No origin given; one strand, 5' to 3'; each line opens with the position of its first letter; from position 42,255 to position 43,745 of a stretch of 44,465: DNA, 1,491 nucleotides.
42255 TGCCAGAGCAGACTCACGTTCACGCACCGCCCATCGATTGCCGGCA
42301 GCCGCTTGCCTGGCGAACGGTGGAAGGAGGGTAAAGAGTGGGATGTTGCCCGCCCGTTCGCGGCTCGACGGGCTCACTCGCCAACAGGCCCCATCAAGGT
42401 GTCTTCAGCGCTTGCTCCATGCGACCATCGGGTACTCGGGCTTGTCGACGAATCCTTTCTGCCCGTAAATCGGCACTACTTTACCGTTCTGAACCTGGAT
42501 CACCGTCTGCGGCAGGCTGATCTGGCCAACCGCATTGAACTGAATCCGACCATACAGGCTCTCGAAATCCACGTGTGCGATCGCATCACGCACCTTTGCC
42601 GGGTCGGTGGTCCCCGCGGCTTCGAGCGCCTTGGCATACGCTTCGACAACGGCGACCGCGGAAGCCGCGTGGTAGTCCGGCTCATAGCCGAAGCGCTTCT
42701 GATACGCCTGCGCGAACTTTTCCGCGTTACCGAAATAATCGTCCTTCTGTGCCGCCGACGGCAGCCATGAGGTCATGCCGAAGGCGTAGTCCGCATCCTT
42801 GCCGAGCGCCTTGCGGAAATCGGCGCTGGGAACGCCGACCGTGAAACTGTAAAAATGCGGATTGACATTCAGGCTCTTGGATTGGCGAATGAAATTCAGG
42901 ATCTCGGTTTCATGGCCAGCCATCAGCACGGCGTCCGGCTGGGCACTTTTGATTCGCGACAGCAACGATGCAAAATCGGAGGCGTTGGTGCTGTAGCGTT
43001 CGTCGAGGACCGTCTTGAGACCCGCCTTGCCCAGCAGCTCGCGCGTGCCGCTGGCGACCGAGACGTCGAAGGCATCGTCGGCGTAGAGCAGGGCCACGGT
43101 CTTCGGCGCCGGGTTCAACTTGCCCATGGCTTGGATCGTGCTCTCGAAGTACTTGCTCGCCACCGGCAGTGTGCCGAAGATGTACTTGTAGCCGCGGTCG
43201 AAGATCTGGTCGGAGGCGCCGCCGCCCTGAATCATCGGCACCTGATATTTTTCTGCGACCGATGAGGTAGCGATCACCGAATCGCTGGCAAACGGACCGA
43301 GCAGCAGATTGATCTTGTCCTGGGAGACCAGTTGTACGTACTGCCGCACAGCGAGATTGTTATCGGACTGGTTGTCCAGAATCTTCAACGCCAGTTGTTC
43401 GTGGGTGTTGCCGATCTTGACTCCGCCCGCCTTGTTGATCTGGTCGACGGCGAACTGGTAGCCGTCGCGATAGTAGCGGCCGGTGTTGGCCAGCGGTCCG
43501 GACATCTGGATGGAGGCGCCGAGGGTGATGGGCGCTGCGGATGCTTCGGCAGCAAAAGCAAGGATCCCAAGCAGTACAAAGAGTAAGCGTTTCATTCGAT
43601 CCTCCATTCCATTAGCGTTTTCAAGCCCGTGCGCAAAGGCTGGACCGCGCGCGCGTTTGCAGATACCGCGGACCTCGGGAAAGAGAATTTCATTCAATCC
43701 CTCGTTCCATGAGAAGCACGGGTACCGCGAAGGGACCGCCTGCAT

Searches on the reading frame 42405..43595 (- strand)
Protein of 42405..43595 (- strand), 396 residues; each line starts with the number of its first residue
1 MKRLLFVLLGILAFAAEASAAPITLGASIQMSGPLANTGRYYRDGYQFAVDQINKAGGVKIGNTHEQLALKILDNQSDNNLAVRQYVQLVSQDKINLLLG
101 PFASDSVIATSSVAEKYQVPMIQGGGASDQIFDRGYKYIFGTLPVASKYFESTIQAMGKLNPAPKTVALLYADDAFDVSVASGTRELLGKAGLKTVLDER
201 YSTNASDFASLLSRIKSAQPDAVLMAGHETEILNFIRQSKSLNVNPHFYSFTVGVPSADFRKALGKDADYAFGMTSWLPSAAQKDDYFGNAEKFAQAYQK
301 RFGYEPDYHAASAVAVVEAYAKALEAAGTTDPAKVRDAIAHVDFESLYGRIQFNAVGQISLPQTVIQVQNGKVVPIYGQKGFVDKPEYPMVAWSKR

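Call 23: find_encoding_contigs(protein=window:42405-43595:-, flank=10000, max_places=6)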
Protein window:42405-43595:- (396 aa): 24 contigs read that carry it; 6 places shown.
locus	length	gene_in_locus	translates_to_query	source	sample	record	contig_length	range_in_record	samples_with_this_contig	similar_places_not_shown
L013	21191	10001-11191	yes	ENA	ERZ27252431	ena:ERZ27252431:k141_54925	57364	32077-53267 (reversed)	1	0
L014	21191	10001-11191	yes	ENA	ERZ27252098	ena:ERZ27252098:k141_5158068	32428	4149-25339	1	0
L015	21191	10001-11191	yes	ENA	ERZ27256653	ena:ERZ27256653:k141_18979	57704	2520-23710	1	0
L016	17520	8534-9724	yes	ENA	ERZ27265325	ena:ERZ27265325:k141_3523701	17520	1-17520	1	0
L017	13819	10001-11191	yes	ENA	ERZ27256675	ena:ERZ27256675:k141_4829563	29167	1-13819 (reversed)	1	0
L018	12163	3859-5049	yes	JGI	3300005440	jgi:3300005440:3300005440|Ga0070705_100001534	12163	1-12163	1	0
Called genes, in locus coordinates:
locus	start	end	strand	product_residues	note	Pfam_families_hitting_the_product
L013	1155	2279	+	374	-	PF02790:COX2_TM, PF00116:COX2, PF13442:Cytochrome_CBB3, PF00034:Cytochrom_C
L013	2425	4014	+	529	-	PF00115:COX1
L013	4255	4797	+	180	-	PF04442:CtaG_Cox11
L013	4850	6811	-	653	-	PF00330:Aconitase, PF00694:Aconitase_C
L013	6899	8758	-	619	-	PF06480:FtsH_ext, PF06068:TIP49 (weak), PF00004:AAA, PF07728:AAA_5 (faint), PF17862:AAA_lid_3, PF01434:Peptidase_M41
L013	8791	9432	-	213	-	PF00072:Response_reg, PF08281:Sigma70_r4_2 (weak), PF00196:GerE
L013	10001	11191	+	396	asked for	PF13433:Peripla_BP_5, PF13458:Peripla_BP_6, PF01094:ANF_receptor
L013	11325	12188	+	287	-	PF02653:BPD_transp_2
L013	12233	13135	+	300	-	PF02653:BPD_transp_2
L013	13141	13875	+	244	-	PF00005:ABC_tran, PF12399:BCA_ABC_TP_C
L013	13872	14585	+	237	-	PF00005:ABC_tran, PF13304:AAA_21 (faint)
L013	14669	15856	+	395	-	PF11339:DUF3141, PF00561:Abhydrolase_1, PF12697:Abhydrolase_6 (faint), PF06850:PHB_depo_C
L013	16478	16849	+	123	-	-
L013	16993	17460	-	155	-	PF02627:CMD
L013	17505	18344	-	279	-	PF02548:Pantoate_transf (weak), PF13714:PEP_mutase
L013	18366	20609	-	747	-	PF22085:NorB_cytochrome_c-like, PF00115:COX1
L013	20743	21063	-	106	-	-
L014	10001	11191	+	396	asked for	PF13433:Peripla_BP_5, PF13458:Peripla_BP_6, PF01094:ANF_receptor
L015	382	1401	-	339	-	PF11949:DUF3466 (faint)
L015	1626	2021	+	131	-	-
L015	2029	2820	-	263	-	PF05239:PRC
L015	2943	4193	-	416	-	PF00034:Cytochrom_C, PF13442:Cytochrome_CBB3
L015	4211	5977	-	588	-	PF00732:GMC_oxred_N, PF05199:GMC_oxred_C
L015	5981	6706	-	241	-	PF13618:Gluconate_2-dh3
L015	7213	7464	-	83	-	PF11534:HTHP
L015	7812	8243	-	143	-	-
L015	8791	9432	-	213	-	PF00072:Response_reg, PF08281:Sigma70_r4_2, PF00196:GerE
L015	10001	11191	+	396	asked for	PF13433:Peripla_BP_5, PF13458:Peripla_BP_6, PF01094:ANF_receptor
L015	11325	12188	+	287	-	PF02653:BPD_transp_2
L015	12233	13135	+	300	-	PF02653:BPD_transp_2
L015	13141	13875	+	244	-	PF00005:ABC_tran, PF12399:BCA_ABC_TP_C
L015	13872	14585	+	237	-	PF00005:ABC_tran, PF13304:AAA_21 (faint)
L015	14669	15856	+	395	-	PF11339:DUF3141, PF00561:Abhydrolase_1, PF12697:Abhydrolase_6 (faint), PF06850:PHB_depo_C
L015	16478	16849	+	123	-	-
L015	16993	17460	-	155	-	PF02627:CMD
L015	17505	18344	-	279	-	PF02548:Pantoate_transf (weak), PF13714:PEP_mutase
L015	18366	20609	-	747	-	PF22085:NorB_cytochrome_c-like, PF00115:COX1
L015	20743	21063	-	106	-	-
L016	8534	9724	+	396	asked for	PF13433:Peripla_BP_5, PF13458:Peripla_BP_6, PF01094:ANF_receptor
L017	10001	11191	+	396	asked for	PF13433:Peripla_BP_5, PF13458:Peripla_BP_6, PF01094:ANF_receptor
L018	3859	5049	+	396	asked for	PF13433:Peripla_BP_5, PF13458:Peripla_BP_6, PF01094:ANF_receptor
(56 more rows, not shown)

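Call 26: search_solved_structures(query=L013:8794-9432:-, max_evalue=0.00001)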
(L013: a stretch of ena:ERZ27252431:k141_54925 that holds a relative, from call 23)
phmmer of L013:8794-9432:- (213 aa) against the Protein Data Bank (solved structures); distinct sequences matched with E-value up to 0.00001: 163 (the best 60 are shown).
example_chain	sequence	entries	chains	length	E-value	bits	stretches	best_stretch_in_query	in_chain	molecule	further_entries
5hev_A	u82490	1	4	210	9e-46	159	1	1-210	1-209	Response regulator protein VraR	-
7ve6_A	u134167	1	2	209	3.2e-39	137.7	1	2-210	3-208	Response regulator protein VraR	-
4gvp_A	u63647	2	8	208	3.3e-39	137.6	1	2-210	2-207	Response regulator protein vraR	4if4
3c3w_A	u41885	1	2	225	3.5e-36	127.8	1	1-195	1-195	TWO COMPONENT TRANSCRIPTIONAL REGULATORY PROTEIN DEVR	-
1a04_A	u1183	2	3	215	5.1e-31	110.9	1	3-194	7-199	NITRATE/NITRITE RESPONSE REGULATOR PROTEIN NARL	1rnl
4ldz_A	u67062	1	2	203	3.1e-30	108.4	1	1-196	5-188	Transcriptional regulatory protein DesR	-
4yn8_A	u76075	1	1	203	2.4e-29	105.5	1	2-203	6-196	Response regulator ChrA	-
3cz5_A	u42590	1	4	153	3.2e-27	98.5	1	4-141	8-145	Two-component response regulator, LuxR family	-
5f64_A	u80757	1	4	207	1e-23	87.2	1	3-206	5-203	Positive transcription regulator EvgA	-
8zwn_A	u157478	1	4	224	1.4e-23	86.6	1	4-206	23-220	DNA-binding transcriptional activator EvgA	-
4zmr_A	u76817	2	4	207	7.3e-23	84.3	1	3-204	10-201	Response regulator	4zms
4hye_A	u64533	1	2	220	9.2e-23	84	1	3-204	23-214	Response regulator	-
4le0_A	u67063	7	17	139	1.2e-21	80.4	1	1-129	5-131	Transcriptional regulatory protein DesR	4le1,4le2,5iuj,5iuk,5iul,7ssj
7ssi_C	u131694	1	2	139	2.3e-21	79.5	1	1-129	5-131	Transcriptional regulatory protein DesR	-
6er7_A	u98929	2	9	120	4.3e-19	72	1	2-117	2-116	120aa long hypothetical chemotaxis protein (CheY)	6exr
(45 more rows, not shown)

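Call 27: find_homologous_proteins(query=L013:8794-9432:-, max_evalue=1e-20)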
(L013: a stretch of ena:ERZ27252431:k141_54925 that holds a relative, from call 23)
Query L013:8794-9432:- (213 aa): 7999 proteins with E <= 1e-20 among 8000 candidates; the best 120 are listed.
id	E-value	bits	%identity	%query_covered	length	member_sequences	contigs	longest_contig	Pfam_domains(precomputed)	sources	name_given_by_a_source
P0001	1.8e-128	443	100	100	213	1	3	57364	PF00196.26,PF08281.19,PF00072.31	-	-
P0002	6.5e-128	442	100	100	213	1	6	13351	PF00196.26,PF08281.19,PF00072.31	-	-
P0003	1.0e-127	441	100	100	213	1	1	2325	PF00196.26,PF08281.19,PF00072.31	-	-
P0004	1.0e-127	441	100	100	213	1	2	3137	PF00196.26,PF08281.19,PF00072.31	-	-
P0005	2.3e-127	440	99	100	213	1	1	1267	PF00196.26,PF08281.19,PF00072.31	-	-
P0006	3.1e-127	439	99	100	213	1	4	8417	PF00196.26,PF08281.19,PF00072.31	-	-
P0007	3.6e-127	439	99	100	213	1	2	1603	PF00196.26,PF08281.19,PF00072.31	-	-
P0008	3.6e-127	439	99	100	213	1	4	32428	PF00196.26,PF08281.19,PF00072.31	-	-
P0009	5.6e-127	439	99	100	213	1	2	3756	PF00196.26,PF08281.19,PF00072.31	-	-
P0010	5.6e-127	439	99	100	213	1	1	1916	PF00196.26,PF08281.19,PF00072.31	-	-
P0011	1.1e-126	438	99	100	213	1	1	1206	PF00196.26,PF08281.19,PF00072.31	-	-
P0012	1.7e-126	437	99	100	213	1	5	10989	PF00196.26,PF08281.19,PF00072.31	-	-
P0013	1.7e-126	437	99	100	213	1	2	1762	PF00196.26,PF08281.19,PF00072.31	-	-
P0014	2.0e-126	437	99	100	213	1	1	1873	PF00196.26,PF08281.19,PF00072.31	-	-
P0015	2.7e-126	436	98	100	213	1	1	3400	PF00196.26,PF08281.19,PF00072.31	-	-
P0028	2.0e-116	404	91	100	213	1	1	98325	PF00196.26,PF08281.19,PF00072.31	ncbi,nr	ncbi:MAG: response regulator transcription factor [Burkholderiales bacterium]|nr:response regulator 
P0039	2.4e-111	388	86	100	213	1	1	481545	PF00196.26,PF08281.19,PF00072.31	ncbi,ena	-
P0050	9.0e-111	386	86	100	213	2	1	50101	PF13384.13,PF00196.26,PF08281.19,PF00072.31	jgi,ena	-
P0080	1.1e-109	382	85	100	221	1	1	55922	PF13384.13,PF00196.26,PF08281.19,PF00072.31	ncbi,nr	ncbi:MAG TPA: response regulator transcription factor [Casimicrobiaceae bacterium]|nr:response regul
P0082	1.3e-109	382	85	100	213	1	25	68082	PF13384.13,PF00196.26,PF08281.19,PF00072.31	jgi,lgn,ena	jgi:DNA-binding NarL/FixJ family response regulator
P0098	1.3e-108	379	84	100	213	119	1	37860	PF00196.26,PF08281.19,PF00072.31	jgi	jgi:DNA-binding NarL/FixJ family response regulator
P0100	1.5e-108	378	84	100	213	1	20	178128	PF00196.26,PF08281.19,PF00072.31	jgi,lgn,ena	jgi:DNA-binding NarL/FixJ family response regulator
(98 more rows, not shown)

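Call 28: find_encoding_contigs(protein=P0039, flank=10000, max_places=2)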
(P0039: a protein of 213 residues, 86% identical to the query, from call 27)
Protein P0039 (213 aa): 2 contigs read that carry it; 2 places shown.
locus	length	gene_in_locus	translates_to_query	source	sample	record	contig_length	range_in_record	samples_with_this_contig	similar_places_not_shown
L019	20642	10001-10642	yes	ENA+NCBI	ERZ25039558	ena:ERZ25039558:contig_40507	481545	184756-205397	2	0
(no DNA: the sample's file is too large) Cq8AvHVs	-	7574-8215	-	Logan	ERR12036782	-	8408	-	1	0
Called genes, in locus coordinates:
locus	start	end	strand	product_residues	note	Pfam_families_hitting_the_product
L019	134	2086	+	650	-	PF06480:FtsH_ext, PF00004:AAA, PF17862:AAA_lid_3, PF01434:Peptidase_M41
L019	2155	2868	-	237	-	PF00005:ABC_tran, PF13304:AAA_21 (faint), PF12399:BCA_ABC_TP_C (weak)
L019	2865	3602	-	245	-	PF00005:ABC_tran, PF12399:BCA_ABC_TP_C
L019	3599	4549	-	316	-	PF02653:BPD_transp_2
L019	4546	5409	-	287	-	PF02653:BPD_transp_2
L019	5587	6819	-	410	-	PF13433:Peripla_BP_5, PF13458:Peripla_BP_6, PF01094:ANF_receptor, PF13433:Peripla_BP_5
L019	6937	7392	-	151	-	-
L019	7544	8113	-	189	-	-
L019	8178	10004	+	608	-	PF00989:PAS, PF13426:PAS_9, PF00989:PAS, PF08448:PAS_4, PF13426:PAS_9, PF00989:PAS, PF13426:PAS_9, PF07730:HisKA_3, +6 more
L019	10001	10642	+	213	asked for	PF00072:Response_reg, PF08281:Sigma70_r4_2 (faint), PF00196:GerE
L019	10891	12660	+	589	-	PF06472:ABC_membrane_2, PF05992:SbmA_BacA, PF00005:ABC_tran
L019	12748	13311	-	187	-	-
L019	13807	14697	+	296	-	PF00089:Trypsin, PF13365:Trypsin_2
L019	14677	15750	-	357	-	PF13384:HTH_23, PF13518:HTH_28 (weak), PF13551:HTH_29 (weak), PF13565:HTH_32, PF13358:DDE_3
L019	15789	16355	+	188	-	PF13180:PDZ_2, PF17820:PDZ_6, PF00595:PDZ, PF13180:PDZ_2, PF14685:PDZ_Tricorn (weak), PF17820:PDZ_6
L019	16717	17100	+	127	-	PF01258:zf-dskA_traR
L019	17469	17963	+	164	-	-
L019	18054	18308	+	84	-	PF01355:HIPIP (faint)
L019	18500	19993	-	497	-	PF02321:OEP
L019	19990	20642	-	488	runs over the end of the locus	PF00083:Sugar_tr, PF07690:MFS_1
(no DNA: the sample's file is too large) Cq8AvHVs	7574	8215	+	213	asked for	PF00072:Response_reg, PF08281:Sigma70_r4_2 (faint), PF00196:GerE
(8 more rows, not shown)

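Call 29: find_encoding_contigs(protein=P0100, flank=10000, max_places=2)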
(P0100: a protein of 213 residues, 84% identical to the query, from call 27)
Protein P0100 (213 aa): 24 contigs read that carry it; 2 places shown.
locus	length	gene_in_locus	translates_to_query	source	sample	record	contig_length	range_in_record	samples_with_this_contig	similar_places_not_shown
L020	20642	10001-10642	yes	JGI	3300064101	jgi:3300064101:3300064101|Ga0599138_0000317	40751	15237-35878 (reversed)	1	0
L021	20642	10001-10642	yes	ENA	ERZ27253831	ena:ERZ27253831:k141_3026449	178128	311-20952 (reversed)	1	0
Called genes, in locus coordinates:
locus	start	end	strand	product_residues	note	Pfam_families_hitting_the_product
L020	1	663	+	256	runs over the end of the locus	PF13085:Fer2_3, PF13237:Fer4_10, PF13183:Fer4_8, PF13534:Fer4_17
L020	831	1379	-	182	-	PF04343:DUF488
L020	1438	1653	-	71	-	PF11160:Hva1_TUDOR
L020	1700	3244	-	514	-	PF00355:Rieske, PF13806:Rieske_2 (weak), PF07992:Pyr_redox_2, PF01266:DAO (faint), PF13738:Pyr_redox_3 (weak), PF00070:Pyr_redox, PF14759:Reductase_C (weak)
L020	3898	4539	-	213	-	PF00072:Response_reg, PF00196:GerE, PF08281:Sigma70_r4_2 (weak)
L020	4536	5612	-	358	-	PF00989:PAS (weak), PF08448:PAS_4, PF13426:PAS_9, PF08447:PAS_3 (weak), PF07730:HisKA_3, PF13581:HATPase_c_2, PF02518:HATPase_c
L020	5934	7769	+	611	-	PF01011:PQQ, PF13570:Beta-prop_ACSF4 (faint), PF13360:PQQ_2, PF01011:PQQ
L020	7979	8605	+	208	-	PF00081:Sod_Fe_N, PF02777:Sod_Fe_C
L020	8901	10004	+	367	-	PF07730:HisKA_3, PF13581:HATPase_c_2, PF02518:HATPase_c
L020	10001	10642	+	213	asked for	PF00072:Response_reg, PF08281:Sigma70_r4_2, PF00196:GerE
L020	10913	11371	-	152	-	-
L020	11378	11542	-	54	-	-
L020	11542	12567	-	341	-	PF02433:FixO, PF00034:Cytochrom_C, PF13442:Cytochrome_CBB3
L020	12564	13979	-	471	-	PF00115:COX1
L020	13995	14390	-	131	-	PF04343:DUF488, PF22751:DUF488-N3a, PF22752:DUF488-N3i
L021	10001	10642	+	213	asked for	PF00072:Response_reg, PF08281:Sigma70_r4_2, PF00196:GerE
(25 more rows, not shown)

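Call 30: find_encoding_contigs(protein=P0028, flank=10000, max_places=2)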
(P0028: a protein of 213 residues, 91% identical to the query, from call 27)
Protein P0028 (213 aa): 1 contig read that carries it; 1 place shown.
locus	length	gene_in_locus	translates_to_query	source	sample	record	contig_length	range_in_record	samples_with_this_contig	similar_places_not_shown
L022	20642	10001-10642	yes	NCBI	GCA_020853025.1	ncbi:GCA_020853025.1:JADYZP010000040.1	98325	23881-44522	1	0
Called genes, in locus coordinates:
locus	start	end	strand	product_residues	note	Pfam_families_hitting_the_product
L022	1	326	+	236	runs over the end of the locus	PF01872:RibD_C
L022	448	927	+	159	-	PF01127:Sdh_cyt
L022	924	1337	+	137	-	PF01127:Sdh_cyt, PF05328:CybS (weak)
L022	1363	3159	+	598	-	PF00890:FAD_binding_2, PF02910:Succ_DH_flav_C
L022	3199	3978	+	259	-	PF13085:Fer2_3, PF13183:Fer4_8, PF13237:Fer4_10, PF13534:Fer4_17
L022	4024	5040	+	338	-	PF16884:ADH_N_2, PF00107:ADH_zinc_N, PF13602:ADH_zinc_N_2 (weak)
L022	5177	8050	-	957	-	PF00330:Aconitase, PF00694:Aconitase_C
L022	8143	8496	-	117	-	-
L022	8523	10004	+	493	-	PF00989:PAS, PF08448:PAS_4, PF13426:PAS_9, PF08447:PAS_3, PF13426:PAS_9, PF07730:HisKA_3, PF13581:HATPase_c_2, PF02518:HATPase_c, +4 more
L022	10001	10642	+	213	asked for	PF00072:Response_reg, PF08281:Sigma70_r4_2 (weak), PF00196:GerE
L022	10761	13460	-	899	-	PF28598:PDH_E1_N, PF00456:Transketolase_N, PF17831:PDH_E1_M, PF22613:Transketolase_C_1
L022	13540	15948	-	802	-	PF09137:Glucodextran_N, PF00723:Glyco_hydro_15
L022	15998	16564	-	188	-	PF02525:Flavodoxin_2, PF03358:FMN_red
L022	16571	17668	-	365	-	PF00923:TAL_FSA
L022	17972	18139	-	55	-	-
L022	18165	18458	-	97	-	-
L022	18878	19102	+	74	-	PF11160:Hva1_TUDOR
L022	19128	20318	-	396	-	PF07690:MFS_1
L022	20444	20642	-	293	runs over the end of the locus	PF00892:EamA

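Call 40: search_protein_families(library=pfam, max_evalue=0.01, proteins=[L015:7812-8243:-])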
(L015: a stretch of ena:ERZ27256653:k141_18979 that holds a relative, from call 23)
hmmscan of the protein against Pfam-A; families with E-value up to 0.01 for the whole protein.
L015:7812-8243:- (143 aa): 1 family
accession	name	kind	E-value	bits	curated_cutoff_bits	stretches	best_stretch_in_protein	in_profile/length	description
PF18197.6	TTHB210-like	-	0.0072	17.4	26.6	0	72-90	1-19/50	Hypothetical protein TTHB210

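Call 45: find_encoding_contigs(protein=P0080, flank=10000, max_places=1)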
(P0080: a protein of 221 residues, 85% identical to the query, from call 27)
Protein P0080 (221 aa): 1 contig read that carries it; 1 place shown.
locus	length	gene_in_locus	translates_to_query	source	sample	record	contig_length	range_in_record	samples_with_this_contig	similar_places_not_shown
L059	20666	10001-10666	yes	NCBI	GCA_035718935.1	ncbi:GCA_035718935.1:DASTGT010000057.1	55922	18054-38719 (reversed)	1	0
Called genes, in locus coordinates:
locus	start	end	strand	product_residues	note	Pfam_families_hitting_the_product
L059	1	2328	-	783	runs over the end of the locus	PF01494:FAD_binding_3 (weak), PF00724:Oxidored_FMN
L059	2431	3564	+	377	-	PF01168:Ala_racemase_N, PF14031:D-ser_dehydrat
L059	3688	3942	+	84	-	-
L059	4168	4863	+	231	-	PF00106:adh_short, PF01370:Epimerase (weak), PF13561:adh_short_C2, PF00106:adh_short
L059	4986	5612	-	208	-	PF00730:HhH-GPD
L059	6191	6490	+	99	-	PF03992:ABM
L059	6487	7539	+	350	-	PF00502:Phycobilisome (weak), PF02607:B12-binding_2, PF02310:B12-binding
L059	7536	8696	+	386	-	PF00512:HisKA, PF02518:HATPase_c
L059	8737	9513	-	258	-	PF05239:PRC (weak)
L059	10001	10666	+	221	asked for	PF00072:Response_reg, PF00196:GerE, PF08281:Sigma70_r4_2, PF13384:HTH_23 (faint)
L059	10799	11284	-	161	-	-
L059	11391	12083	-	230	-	PF00127:Copper-bind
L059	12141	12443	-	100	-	-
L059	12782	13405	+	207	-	PF09990:DUF2231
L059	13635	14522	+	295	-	PF01149:Fapy_DNA_glyco, PF06831:H2TH, PF06827:zf-FPG_IleRS (weak)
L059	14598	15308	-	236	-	PF01872:RibD_C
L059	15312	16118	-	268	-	PF00809:Pterin_bind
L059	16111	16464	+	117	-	-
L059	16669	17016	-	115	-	PF13442:Cytochrome_CBB3, PF00034:Cytochrom_C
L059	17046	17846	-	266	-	PF00497:SBP_bac_3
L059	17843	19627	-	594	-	PF01011:PQQ, PF13360:PQQ_2, PF07774:EMC1_C (faint), PF13570:Beta-prop_ACSF4 (weak), PF01011:PQQ, PF13360:PQQ_2, PF13570:Beta-prop_ACSF4 (weak)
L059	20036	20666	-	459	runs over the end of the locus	-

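Call 46: find_encoding_contigs(protein=P0082, flank=10000, max_places=1)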
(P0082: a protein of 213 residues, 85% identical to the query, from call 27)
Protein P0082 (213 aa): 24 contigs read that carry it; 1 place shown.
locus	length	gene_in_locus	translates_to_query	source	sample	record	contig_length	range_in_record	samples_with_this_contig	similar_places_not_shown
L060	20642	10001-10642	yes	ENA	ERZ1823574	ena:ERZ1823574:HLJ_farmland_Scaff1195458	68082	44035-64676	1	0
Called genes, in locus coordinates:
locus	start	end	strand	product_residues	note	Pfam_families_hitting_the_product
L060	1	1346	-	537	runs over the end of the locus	PF00501:AMP-binding, PF13193:AMP-binding_C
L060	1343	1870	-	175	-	PF12802:MarR_2, PF01047:MarR, PF13601:HTH_34 (weak)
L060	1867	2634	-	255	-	PF23441:SDR, PF00106:adh_short, PF08659:KR, PF13561:adh_short_C2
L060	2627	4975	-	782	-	PF01494:FAD_binding_3, PF00724:Oxidored_FMN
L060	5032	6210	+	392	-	PF01168:Ala_racemase_N, PF14031:D-ser_dehydrat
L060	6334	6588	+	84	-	-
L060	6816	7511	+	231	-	PF00106:adh_short, PF01370:Epimerase (weak), PF13561:adh_short_C2, PF00106:adh_short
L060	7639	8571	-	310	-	PF00730:HhH-GPD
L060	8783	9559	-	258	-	PF05239:PRC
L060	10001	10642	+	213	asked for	PF00072:Response_reg, PF08281:Sigma70_r4_2, PF00196:GerE, PF13384:HTH_23 (faint)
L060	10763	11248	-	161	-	-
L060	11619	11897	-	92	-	PF04972:BON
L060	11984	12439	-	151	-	PF00127:Copper-bind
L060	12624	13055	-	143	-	-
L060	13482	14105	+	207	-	PF09990:DUF2231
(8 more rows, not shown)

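Call 47: find_encoding_contigs(protein=P0050, flank=10000, max_places=1)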
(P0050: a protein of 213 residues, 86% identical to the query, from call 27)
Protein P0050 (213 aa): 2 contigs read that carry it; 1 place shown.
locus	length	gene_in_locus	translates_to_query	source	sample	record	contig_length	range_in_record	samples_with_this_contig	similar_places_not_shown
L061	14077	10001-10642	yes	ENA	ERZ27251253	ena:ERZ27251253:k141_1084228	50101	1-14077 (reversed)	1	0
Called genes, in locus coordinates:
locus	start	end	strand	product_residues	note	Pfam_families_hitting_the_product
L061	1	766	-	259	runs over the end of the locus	PF01292:Ni_hydr_CYTB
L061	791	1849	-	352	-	PF07549:Sec_GG, PF02355:SecD_SecF_C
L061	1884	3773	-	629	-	PF13721:SecD-TM1, PF21760:SecD_1st, PF22599:SecDF_P1_head, PF02355:SecD_SecF_C, PF03176:MMPL (weak)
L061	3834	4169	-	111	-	PF02699:YajC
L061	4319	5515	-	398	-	PF01702:TGT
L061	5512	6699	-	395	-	PF02547:Queuosine_synth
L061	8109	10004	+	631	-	PF00989:PAS, PF08448:PAS_4, PF13426:PAS_9, PF08447:PAS_3, PF08448:PAS_4, PF13426:PAS_9, PF00989:PAS, PF13426:PAS_9, +4 more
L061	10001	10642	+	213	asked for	PF00072:Response_reg, PF08281:Sigma70_r4_2, PF00196:GerE, PF13384:HTH_23 (faint)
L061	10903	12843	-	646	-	PF16177:ACAS_N, PF00501:AMP-binding, PF13193:AMP-binding_C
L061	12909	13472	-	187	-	PF01184:Gpr1_Fun34_YaaH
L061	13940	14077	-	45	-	?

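Call 48: find_encoding_contigs(protein=P0098, flank=10000, max_places=1)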
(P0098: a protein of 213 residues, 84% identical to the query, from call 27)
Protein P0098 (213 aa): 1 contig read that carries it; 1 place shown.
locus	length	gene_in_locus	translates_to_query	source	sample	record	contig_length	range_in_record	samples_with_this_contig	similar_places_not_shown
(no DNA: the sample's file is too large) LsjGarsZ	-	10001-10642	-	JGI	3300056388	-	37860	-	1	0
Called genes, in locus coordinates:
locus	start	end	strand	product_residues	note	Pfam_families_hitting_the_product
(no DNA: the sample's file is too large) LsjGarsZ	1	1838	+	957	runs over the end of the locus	PF00690:Cation_ATPase_N, PF00122:E1-E2_ATPase, PF00702:Hydrolase, PF13246:Cation_ATPase, PF12710:HAD (faint), PF08282:Hydrolase_3 (faint), PF00689:Cation_ATPase_C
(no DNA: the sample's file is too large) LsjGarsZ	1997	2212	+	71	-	-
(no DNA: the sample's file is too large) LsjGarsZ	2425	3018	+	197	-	PF11749:DUF3305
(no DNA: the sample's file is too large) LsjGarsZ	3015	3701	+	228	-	PF02613:Nitrate_red_del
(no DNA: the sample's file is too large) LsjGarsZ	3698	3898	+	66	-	-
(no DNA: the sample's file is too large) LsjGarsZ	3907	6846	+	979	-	PF04879:Molybdop_Fe4S4, PF00384:Molybdopterin, PF01568:Molydop_binding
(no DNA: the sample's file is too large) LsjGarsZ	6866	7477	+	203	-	PF13187:Fer4_9 (faint), PF13237:Fer4_10 (faint), PF13247:Fer4_11, PF12797:Fer4_2 (weak), PF12837:Fer4_6, PF00037:Fer4, PF12838:Fer4_7 (weak)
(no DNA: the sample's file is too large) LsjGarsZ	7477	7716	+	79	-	-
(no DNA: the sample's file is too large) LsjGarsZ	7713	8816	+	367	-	PF01292:Ni_hydr_CYTB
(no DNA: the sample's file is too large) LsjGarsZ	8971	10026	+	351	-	PF07730:HisKA_3, PF13581:HATPase_c_2 (weak), PF02518:HATPase_c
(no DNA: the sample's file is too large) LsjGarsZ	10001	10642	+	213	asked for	PF00072:Response_reg, PF08281:Sigma70_r4_2 (faint), PF00196:GerE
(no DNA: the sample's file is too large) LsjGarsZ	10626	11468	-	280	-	PF11392:AllH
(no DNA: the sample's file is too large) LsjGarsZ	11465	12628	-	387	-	PF13433:Peripla_BP_5, PF13458:Peripla_BP_6, PF01094:ANF_receptor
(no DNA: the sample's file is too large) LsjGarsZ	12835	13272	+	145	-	PF12680:SnoaL_2 (weak)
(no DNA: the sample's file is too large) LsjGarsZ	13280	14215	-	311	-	PF00126:HTH_1, PF03466:LysR_substrate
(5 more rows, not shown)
